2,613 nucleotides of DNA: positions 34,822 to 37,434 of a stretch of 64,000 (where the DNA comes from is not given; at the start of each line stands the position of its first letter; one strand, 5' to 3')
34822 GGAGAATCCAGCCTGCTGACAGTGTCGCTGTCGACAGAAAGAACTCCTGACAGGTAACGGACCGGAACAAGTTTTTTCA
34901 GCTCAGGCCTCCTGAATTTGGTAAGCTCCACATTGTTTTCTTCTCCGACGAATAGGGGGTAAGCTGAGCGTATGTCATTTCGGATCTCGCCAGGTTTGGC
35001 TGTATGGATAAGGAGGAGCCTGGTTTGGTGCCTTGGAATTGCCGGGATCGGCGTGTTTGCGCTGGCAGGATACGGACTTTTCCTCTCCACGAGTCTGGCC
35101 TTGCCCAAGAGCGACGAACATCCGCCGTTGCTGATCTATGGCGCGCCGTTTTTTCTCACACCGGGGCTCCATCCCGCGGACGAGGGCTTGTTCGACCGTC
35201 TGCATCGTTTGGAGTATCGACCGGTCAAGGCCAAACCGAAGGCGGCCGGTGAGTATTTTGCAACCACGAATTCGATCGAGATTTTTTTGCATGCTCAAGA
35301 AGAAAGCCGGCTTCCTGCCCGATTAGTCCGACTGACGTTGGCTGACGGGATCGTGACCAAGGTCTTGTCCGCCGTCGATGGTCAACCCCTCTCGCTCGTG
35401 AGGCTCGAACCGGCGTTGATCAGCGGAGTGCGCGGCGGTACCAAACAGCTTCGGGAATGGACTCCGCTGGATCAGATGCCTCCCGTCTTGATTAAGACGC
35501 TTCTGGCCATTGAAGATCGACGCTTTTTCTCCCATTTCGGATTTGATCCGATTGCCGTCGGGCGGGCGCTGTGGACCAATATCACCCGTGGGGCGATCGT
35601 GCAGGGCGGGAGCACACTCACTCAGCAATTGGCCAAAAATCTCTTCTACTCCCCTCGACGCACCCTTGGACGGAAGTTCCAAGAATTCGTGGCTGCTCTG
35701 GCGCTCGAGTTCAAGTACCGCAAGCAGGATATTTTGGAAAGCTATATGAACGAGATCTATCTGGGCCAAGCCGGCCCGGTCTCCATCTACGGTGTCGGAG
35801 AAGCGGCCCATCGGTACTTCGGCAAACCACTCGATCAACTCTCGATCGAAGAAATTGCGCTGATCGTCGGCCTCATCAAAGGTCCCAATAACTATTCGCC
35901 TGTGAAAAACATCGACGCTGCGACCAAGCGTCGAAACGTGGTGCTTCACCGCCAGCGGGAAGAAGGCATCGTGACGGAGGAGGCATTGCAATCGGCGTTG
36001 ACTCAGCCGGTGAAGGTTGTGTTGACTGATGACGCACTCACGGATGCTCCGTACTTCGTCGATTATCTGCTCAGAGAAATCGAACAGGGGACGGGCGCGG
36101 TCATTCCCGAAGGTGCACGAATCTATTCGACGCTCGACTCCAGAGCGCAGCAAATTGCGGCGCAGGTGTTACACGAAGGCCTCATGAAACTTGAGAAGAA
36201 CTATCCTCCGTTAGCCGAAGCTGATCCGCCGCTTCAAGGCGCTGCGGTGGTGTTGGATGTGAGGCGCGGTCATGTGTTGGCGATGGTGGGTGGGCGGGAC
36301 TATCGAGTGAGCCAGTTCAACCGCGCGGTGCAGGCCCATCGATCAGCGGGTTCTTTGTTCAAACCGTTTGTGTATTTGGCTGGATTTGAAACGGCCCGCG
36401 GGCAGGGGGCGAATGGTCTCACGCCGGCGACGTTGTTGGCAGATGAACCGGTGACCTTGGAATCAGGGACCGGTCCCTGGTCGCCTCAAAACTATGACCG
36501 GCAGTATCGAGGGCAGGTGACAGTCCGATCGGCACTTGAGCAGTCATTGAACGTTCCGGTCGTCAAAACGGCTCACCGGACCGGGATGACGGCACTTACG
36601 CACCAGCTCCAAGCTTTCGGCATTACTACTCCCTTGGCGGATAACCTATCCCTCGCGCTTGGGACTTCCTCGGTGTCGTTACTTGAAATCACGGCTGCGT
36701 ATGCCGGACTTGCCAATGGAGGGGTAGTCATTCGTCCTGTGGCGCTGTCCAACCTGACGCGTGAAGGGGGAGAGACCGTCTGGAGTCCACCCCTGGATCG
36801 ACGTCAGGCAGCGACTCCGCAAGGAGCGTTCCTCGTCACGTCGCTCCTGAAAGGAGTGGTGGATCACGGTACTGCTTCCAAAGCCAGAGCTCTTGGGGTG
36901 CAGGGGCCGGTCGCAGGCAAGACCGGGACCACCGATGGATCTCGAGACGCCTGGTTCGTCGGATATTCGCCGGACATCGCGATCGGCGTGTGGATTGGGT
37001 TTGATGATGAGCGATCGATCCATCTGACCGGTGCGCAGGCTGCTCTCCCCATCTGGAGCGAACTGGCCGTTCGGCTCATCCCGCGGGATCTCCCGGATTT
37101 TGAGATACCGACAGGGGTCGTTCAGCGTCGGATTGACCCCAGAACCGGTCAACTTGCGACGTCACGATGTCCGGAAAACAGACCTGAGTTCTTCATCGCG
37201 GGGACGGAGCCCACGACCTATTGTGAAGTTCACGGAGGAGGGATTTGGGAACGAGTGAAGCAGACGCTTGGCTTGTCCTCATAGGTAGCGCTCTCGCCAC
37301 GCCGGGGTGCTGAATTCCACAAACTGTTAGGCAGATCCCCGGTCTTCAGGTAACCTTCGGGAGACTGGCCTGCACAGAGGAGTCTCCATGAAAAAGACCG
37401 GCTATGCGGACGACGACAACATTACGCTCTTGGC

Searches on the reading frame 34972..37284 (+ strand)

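Call 33: search_protein_families(library=pfam, proteins=[window:34972-37284:+], max_evalue=0.0001)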
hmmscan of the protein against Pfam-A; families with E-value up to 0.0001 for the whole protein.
window:34972-37284:+ (770 aa): 3 families
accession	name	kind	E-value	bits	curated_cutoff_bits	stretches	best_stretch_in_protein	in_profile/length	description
PF00912.28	Transgly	-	7e-61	205.2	27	1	157-327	10-176/178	Transglycosylase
PF00905.27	Transpeptidase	-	1.3e-31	110.3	22.1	1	423-668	1-267/299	Penicillin binding protein transpeptidase domain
PF14814.11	UB2H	-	5.7e-09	36.3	27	1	62-145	1-85/85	Bifunctional transglycosylase second domain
